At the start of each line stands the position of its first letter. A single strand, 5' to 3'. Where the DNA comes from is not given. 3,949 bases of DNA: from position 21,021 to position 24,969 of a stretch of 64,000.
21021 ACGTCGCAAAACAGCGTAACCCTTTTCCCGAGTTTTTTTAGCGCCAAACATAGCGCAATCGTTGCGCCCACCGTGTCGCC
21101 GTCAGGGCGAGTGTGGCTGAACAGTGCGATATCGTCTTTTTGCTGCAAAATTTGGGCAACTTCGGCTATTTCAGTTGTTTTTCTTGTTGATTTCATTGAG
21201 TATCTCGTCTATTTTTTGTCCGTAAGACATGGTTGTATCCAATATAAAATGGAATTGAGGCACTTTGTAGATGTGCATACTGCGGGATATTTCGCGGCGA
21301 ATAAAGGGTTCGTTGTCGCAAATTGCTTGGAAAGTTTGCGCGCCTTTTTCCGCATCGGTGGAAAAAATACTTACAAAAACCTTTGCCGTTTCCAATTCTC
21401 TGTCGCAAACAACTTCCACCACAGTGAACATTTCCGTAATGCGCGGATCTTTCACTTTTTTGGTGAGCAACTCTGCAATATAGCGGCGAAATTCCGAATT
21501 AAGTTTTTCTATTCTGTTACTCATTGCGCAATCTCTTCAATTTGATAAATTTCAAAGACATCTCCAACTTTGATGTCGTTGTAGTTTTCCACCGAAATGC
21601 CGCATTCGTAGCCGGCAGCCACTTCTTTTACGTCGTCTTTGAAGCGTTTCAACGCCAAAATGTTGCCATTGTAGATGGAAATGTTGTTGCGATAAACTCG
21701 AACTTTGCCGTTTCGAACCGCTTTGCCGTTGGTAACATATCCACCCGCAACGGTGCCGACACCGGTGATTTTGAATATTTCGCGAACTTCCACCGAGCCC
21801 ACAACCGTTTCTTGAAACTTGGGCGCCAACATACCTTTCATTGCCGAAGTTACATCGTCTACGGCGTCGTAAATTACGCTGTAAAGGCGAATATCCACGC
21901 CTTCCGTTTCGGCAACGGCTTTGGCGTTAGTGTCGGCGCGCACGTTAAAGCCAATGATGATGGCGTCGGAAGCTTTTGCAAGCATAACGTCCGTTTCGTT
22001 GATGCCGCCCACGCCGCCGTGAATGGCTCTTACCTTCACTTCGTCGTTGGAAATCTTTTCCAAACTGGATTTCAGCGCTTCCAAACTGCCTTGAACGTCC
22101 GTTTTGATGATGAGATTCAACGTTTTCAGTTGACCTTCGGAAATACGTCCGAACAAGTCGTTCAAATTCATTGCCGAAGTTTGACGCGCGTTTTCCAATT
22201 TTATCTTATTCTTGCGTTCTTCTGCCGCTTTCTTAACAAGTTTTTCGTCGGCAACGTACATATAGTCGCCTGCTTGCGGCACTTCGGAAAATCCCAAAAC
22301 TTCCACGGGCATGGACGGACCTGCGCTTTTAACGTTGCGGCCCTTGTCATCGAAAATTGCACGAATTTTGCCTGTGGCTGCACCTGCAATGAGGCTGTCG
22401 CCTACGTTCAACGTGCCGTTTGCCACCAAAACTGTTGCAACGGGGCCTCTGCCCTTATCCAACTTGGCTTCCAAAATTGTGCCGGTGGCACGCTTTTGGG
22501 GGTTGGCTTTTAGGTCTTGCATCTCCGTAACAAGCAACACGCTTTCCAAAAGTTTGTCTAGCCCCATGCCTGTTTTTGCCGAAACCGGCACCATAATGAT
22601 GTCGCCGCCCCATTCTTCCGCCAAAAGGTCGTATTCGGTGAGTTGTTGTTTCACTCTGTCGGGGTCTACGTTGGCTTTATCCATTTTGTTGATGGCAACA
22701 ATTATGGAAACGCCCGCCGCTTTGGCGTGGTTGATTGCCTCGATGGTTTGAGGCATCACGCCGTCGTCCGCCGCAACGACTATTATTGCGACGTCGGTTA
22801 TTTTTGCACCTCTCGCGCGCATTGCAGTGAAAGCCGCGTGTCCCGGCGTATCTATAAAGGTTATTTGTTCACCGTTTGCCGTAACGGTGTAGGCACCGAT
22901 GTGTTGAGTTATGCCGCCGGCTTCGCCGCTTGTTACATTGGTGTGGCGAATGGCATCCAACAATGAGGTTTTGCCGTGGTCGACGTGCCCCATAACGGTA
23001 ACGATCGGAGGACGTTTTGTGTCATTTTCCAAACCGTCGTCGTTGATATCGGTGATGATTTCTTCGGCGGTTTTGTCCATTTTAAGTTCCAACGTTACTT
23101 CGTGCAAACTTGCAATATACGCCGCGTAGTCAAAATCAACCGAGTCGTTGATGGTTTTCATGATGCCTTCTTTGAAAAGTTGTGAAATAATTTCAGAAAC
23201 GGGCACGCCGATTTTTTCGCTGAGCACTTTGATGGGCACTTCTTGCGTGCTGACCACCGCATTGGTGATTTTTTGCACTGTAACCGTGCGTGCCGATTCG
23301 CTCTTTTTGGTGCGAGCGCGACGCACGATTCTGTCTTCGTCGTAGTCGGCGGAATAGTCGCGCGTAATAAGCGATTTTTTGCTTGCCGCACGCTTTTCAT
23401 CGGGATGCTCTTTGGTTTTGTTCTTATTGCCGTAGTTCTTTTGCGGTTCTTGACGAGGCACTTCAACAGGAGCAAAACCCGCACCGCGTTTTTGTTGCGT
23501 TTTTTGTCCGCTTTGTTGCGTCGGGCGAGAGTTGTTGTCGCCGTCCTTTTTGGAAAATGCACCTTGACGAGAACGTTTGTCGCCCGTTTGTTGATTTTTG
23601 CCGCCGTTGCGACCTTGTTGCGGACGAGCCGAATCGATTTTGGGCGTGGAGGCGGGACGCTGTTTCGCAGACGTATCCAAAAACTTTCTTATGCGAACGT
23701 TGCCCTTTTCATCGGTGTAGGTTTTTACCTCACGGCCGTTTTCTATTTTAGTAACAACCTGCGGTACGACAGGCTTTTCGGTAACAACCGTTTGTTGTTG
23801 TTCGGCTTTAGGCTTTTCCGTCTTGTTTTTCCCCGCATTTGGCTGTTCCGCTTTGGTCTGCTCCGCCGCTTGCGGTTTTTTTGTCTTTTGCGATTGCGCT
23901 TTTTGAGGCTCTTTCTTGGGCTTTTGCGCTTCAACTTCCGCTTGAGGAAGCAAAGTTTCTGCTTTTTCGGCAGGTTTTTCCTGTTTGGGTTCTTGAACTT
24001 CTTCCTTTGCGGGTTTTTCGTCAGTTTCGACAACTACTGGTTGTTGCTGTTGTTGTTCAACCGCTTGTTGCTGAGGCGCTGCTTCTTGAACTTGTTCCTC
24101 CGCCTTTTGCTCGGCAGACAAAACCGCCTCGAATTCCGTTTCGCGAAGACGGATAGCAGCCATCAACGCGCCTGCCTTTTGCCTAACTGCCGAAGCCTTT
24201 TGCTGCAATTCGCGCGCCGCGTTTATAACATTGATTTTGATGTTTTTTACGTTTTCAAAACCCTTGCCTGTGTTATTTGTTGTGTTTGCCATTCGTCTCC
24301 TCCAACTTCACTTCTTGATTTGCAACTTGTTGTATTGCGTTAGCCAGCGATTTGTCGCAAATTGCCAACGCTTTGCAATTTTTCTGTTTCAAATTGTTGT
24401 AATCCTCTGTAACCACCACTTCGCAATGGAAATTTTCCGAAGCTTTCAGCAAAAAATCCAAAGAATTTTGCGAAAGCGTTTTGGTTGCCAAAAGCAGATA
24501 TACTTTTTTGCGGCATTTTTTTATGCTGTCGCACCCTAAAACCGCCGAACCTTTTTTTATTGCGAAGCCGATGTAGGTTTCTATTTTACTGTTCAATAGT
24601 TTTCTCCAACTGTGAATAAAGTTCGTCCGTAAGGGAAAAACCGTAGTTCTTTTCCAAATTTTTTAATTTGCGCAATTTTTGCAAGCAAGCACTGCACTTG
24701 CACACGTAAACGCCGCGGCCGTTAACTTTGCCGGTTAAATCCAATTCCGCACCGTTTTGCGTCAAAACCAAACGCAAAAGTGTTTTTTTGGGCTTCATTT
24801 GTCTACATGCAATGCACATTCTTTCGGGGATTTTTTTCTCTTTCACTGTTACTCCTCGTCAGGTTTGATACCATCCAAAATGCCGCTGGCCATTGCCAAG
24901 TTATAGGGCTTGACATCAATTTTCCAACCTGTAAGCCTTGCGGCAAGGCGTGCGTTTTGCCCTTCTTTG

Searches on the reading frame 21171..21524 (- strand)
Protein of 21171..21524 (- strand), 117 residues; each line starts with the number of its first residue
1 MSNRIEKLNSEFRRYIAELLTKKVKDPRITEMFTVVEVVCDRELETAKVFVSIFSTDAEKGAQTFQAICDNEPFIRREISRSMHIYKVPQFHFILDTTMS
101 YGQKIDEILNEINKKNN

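Call 33: search_protein_families(library=pfam, proteins=[window:21171-21524:-], max_evalue=0.001)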
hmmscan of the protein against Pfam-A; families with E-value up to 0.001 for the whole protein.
window:21171-21524:- (117 aa): 1 family
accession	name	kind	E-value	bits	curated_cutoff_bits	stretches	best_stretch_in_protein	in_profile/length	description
PF02033.23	RBFA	-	3.3e-27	95.3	34.7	1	4-109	1-105/105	Ribosome-binding factor A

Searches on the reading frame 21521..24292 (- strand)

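Call 49: search_protein_families(library=pfam, proteins=[window:21521-24292:-], max_evalue=0.00001)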
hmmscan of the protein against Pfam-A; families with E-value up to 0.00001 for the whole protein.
window:21521-24292:- (923 aa): 7 families
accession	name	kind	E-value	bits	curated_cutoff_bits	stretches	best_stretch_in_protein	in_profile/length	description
PF11987.13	IF-2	-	1.4e-44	151.2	27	1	701-815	3-117/117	Translation-initiation factor 2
PF00009.33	GTP_EFTU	-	1.9e-37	129.1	26.5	1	430-587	5-184/188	Elongation factor Tu GTP binding domain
PF22042.2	EF-G_D2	-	7.4e-28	96.9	27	1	602-680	2-83/84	Elongation factor G domain 2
PF03144.31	GTP_EFTU_D2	-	7.4e-11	42.8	30.3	1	846-913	1-72/73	Elongation factor Tu domain 2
PF04760.21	IF2_N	-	1.5e-10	41.1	25.3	1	354-394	6-47/53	Translation initiation factor IF-2, N-terminal region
PF01926.29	MMR_HSR1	-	1.6e-10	41.5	21.9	1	431-536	2-113/113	50S ribosome-binding GTPase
PF02421.24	FeoB_N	-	1.7e-07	31.4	27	1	431-584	3-155/156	Ferrous iron transport protein B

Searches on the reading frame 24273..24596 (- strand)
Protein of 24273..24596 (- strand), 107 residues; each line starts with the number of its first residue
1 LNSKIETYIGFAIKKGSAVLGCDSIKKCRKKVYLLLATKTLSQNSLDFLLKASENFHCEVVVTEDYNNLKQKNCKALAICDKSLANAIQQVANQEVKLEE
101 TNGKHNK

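Call 33: search_protein_families(library=pfam, proteins=[window:24273-24596:-], max_evalue=0.001)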
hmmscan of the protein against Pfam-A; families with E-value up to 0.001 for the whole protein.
window:24273-24596:- (107 aa): 0 families

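Call 35: search_solved_structures(query=window:24273-24596:-, max_evalue=10, show_alignments=1)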
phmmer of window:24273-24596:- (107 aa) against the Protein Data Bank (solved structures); distinct sequences matched with E-value up to 10: 3.
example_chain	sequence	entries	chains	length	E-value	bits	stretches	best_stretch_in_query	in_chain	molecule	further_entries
1gub_A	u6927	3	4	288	0.81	13.2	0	14-48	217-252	D-ALLOSE-BINDING PERIPLASMIC PROTEIN | PROTEIN (PRECURSOR OF PERIPLASMIC SUGAR RECEPTOR)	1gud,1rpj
5m2n_A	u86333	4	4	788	1.2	12.7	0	10-62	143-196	Elongator complex protein 2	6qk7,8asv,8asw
4xfv_A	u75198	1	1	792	1.2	12.7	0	10-62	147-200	Elongator complex protein 2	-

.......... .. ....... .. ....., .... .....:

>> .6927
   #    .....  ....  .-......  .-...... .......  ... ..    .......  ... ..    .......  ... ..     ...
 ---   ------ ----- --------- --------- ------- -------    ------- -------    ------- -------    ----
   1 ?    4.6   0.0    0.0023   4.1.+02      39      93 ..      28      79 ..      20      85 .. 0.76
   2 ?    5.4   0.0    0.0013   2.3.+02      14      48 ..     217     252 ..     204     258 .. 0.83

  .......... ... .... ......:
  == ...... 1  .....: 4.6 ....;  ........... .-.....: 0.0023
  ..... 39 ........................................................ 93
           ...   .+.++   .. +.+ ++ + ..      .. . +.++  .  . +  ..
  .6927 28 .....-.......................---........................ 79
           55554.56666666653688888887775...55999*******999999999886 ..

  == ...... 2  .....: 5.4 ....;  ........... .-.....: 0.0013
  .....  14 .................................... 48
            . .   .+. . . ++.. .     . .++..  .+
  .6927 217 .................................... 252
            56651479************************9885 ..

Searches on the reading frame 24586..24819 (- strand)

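Call 33: search_protein_families(library=pfam, proteins=[window:24586-24819:-], max_evalue=0.001)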
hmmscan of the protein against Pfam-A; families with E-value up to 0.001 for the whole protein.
window:24586-24819:- (77 aa): 1 family
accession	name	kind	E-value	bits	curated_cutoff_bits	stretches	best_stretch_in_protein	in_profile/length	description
PF04296.18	YlxR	-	4.7e-24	84.5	26.9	1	1-73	2-75/75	Protein of unknown function (DUF448)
